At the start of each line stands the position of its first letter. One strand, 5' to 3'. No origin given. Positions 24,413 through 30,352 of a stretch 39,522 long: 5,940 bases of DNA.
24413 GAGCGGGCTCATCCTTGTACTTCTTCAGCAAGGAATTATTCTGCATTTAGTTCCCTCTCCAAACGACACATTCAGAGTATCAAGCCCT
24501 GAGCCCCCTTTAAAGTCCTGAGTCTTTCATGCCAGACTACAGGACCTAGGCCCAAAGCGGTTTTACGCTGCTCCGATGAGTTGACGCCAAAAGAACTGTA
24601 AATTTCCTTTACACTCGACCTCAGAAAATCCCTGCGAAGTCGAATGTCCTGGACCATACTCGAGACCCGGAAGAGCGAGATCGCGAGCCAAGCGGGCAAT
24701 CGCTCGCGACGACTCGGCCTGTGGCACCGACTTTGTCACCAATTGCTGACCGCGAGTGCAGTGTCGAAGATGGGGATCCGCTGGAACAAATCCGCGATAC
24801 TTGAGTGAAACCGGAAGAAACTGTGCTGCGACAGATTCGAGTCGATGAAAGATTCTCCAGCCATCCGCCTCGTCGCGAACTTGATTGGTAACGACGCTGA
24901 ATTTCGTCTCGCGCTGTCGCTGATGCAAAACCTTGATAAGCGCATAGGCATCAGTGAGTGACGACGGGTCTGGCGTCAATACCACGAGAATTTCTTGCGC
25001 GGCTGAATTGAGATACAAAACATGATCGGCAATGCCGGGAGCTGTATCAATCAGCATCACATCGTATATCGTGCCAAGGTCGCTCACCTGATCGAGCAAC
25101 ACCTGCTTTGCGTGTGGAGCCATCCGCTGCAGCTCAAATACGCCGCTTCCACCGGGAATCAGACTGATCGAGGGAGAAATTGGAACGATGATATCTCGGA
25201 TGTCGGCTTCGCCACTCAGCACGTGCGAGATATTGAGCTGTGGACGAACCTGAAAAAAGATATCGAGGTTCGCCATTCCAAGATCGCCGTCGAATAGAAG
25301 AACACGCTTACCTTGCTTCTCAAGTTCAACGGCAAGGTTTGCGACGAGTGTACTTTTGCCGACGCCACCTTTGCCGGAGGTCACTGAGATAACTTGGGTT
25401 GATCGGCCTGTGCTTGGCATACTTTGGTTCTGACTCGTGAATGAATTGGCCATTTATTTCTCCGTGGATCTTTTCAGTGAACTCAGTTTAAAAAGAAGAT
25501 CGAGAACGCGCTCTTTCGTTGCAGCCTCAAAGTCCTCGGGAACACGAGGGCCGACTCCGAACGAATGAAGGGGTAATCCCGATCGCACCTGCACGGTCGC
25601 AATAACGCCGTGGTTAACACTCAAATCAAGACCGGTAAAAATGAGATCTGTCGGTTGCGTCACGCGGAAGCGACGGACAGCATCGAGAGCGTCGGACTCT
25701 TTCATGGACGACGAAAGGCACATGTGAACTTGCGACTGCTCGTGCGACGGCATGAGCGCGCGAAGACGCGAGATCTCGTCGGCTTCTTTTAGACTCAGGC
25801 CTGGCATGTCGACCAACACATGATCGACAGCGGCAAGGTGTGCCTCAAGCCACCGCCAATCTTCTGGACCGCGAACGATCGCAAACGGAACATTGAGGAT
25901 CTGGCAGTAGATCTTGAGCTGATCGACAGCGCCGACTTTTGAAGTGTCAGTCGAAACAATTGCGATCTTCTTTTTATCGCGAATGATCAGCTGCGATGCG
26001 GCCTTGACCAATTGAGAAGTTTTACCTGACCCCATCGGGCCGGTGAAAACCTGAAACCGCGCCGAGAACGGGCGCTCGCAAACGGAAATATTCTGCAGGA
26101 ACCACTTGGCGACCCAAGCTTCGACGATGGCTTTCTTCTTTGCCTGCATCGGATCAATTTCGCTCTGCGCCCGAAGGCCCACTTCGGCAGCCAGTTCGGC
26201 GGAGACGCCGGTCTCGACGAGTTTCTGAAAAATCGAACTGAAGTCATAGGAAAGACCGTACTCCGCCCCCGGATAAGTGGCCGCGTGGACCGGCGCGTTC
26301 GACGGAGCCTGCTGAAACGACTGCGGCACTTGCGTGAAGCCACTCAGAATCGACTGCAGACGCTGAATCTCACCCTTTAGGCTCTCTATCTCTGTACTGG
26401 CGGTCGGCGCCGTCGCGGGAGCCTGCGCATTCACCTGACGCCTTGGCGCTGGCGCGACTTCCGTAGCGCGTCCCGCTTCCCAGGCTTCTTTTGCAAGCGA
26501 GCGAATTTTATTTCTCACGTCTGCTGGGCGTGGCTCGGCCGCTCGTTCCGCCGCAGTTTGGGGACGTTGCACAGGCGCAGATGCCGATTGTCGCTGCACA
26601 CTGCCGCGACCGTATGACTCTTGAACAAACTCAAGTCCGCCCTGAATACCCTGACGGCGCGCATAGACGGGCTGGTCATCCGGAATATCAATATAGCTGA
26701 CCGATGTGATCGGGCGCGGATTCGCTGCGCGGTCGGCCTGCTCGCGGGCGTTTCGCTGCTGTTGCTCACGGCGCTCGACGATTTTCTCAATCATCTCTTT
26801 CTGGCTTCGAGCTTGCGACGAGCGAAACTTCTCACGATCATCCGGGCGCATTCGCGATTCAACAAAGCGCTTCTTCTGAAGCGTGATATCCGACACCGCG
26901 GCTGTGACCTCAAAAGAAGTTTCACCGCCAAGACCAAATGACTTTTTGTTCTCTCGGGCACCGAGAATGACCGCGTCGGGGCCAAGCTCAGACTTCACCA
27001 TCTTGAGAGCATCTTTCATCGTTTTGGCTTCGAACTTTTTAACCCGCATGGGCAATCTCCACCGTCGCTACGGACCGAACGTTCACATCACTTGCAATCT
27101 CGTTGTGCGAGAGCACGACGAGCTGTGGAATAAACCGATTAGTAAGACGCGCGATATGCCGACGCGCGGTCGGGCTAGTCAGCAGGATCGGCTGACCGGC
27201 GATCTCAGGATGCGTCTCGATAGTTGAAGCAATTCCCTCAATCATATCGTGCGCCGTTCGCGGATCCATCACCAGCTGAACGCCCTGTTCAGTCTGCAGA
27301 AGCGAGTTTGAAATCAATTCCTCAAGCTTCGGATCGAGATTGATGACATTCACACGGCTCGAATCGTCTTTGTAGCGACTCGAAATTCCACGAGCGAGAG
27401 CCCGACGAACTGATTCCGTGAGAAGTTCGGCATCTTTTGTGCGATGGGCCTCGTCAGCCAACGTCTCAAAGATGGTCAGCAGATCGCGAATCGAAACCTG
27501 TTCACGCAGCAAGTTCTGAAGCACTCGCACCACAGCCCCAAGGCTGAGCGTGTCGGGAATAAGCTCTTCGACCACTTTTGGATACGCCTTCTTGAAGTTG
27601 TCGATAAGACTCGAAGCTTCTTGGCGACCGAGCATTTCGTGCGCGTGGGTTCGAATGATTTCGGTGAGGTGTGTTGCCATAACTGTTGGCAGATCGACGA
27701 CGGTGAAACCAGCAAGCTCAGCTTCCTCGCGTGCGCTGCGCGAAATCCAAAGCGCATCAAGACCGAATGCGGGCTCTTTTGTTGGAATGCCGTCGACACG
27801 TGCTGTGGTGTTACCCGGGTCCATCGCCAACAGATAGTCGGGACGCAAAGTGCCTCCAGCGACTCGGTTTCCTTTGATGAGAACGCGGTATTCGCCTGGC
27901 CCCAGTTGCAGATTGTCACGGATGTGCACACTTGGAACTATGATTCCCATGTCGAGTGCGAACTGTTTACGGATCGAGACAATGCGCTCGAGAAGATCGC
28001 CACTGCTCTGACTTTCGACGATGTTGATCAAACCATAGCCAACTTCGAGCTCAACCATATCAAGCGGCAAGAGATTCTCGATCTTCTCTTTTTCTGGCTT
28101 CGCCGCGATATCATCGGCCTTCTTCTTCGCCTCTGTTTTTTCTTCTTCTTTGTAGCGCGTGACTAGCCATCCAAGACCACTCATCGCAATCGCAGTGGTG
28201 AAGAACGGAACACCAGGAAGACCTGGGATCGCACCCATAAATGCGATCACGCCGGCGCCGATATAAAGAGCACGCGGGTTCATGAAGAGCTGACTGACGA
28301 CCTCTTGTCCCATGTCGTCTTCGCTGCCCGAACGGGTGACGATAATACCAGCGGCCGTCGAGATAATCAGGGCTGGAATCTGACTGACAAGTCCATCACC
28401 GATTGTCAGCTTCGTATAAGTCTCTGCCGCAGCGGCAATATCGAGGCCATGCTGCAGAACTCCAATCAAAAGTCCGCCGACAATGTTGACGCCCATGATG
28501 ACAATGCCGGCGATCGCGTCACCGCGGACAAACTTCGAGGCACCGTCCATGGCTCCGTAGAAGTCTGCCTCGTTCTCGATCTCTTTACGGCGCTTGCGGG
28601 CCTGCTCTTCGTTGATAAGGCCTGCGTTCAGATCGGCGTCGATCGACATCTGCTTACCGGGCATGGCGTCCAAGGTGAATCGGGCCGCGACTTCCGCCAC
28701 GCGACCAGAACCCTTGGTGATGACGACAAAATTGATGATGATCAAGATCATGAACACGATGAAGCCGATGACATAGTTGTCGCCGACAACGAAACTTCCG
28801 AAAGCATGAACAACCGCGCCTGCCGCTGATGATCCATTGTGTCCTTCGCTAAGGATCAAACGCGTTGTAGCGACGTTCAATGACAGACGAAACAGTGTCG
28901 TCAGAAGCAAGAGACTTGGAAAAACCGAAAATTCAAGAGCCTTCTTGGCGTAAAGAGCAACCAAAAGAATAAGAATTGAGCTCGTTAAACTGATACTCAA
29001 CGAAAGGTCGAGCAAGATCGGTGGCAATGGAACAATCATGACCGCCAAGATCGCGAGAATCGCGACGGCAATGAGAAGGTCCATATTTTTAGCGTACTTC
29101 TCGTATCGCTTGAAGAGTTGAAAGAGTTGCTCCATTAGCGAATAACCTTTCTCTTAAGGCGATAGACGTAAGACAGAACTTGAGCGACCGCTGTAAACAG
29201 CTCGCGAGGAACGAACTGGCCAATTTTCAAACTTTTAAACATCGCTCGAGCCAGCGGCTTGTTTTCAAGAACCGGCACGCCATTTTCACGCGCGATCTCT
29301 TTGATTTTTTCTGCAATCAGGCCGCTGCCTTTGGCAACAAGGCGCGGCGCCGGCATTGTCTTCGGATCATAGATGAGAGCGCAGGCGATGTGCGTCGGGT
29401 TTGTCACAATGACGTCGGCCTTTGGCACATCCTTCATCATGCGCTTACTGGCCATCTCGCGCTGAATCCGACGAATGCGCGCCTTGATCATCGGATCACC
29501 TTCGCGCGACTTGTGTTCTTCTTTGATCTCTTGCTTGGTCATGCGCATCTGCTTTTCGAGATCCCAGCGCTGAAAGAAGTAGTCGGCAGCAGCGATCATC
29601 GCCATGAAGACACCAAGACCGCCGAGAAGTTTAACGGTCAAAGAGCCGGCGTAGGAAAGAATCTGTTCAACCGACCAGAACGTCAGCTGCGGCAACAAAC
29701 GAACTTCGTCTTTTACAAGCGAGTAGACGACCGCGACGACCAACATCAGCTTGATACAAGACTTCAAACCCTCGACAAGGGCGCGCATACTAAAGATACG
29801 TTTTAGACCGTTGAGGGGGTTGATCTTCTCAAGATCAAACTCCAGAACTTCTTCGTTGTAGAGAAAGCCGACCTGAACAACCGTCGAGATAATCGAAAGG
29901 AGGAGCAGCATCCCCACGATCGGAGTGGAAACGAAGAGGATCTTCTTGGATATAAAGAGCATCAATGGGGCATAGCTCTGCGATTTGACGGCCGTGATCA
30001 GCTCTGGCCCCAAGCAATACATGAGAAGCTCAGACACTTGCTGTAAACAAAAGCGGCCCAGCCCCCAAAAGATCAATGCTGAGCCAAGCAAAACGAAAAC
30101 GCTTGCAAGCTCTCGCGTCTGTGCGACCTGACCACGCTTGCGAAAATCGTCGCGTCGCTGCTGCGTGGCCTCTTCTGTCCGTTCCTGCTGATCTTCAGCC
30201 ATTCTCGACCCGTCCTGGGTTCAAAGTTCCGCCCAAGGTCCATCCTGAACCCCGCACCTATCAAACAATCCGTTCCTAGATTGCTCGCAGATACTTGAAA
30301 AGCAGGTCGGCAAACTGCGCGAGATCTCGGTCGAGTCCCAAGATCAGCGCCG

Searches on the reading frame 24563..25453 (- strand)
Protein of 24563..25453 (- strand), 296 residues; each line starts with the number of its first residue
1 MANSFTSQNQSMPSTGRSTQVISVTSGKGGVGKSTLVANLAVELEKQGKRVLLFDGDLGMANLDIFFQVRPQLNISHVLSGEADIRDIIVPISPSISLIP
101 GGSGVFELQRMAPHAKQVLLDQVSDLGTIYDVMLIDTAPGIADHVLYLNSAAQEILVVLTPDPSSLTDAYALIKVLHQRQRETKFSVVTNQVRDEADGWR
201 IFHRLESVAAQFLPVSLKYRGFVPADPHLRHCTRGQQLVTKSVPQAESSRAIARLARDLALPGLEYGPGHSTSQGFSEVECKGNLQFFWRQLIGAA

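Call 55: search_protein_families(library=pfam, proteins=[window:24563-25453:-], max_evalue=0.01)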
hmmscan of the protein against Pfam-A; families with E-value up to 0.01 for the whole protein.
window:24563-25453:- (296 aa): 14 families
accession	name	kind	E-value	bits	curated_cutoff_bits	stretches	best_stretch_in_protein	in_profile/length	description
PF13614.12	AAA_31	-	1e-19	71.6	27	1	20-183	2-171/177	AAA domain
PF10609.15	ParA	-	3.8e-19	69.5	27.1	1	19-259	3-245/246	NUBPL iron-transfer P-loop NTPase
PF01656.29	CbiA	-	3.3e-16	59.8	25.4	1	22-229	1-115/125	CobQ/CobB/MinD/ParA nucleotide binding domain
PF06564.18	CBP_BcsQ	-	9.1e-10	38.9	21.3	1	21-256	3-230/234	Cellulose biosynthesis protein BcsQ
PF00142.24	Fer4_NifH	-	2.8e-08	34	25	1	26-57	6-37/271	4Fe-4S iron sulfur cluster binding proteins, NifH/frxC family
PF02374.21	ArsA_ATPase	-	3e-08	33.7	24.3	1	24-57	5-38/305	Anion-transporting ATPase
PF09140.17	MipZ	-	4.3e-07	29.9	20.7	1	21-193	2-160/262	ATPase MipZ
PF03308.22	MeaB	-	1.5e-05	24.6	23.1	1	10-52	25-65/273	Methylmalonyl Co-A mutase-associated GTPase MeaB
PF00448.28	SRP54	-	0.0019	18.3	22.7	0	25-57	6-38/196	SRP54-type protein, GTPase domain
PF07015.17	VirC1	-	0.0023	17.7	24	1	20-57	2-39/231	VirC1 protein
PF25199.1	nSTAND_NTPase5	-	0.0031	17.8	34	0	16-57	38-79/145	Novel STAND NTPase 5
PF16575.11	CLP1_P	-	0.0041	17.4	26.6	1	27-63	1-37/188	mRNA cleavage and polyadenylation factor CLP1 P-loop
PF13604.12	AAA_30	-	0.0048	17.1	27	0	7-54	5-52/191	AAA domain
PF13479.12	AAA_24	-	0.0083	16.4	27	0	26-137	8-72/195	AAA domain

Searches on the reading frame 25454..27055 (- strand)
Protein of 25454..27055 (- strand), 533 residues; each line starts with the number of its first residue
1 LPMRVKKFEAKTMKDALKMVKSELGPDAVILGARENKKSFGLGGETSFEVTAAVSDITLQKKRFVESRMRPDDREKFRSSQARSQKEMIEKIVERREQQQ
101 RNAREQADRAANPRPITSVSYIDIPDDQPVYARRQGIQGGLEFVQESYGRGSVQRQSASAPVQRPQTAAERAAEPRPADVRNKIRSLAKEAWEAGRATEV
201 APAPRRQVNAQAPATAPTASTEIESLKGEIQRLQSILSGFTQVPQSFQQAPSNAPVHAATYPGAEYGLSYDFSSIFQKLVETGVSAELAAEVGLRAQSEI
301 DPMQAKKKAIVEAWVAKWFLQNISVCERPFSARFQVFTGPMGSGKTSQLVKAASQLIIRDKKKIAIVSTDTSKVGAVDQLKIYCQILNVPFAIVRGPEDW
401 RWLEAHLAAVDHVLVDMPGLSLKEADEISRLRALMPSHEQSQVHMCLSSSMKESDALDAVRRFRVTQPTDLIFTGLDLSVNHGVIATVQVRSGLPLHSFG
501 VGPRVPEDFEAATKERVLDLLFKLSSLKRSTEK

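Call 55: search_protein_families(library=pfam, proteins=[window:25454-27055:-], max_evalue=0.01)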
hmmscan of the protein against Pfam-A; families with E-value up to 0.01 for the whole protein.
window:25454-27055:- (533 aa): 2 families
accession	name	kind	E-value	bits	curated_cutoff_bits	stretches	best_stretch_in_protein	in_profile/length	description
PF00448.28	SRP54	-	2e-22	80.2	22.7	1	336-522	5-195/196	SRP54-type protein, GTPase domain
PF25199.1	nSTAND_NTPase5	-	0.0016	18.7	34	1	309-373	18-82/145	Novel STAND NTPase 5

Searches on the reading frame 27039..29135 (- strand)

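Call 55: search_protein_families(library=pfam, proteins=[window:27039-29135:-], max_evalue=0.01)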
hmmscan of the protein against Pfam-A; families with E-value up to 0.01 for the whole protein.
window:27039-29135:- (698 aa): 1 family
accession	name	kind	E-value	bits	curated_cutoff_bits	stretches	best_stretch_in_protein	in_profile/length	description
PF00771.25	FHIPEP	-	4e-281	934.7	29.1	1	29-684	1-656/657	FHIPEP family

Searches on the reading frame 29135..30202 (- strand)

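Call 55: search_protein_families(library=pfam, proteins=[window:29135-30202:-], max_evalue=0.01)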
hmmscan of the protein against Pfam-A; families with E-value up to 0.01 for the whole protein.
window:29135-30202:- (355 aa): 1 family
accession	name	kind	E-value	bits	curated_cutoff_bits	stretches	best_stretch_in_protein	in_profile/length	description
PF01312.24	Bac_export_2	-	3e-124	415.1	24.4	1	6-346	1-335/335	FlhB HrpN YscU SpaS Family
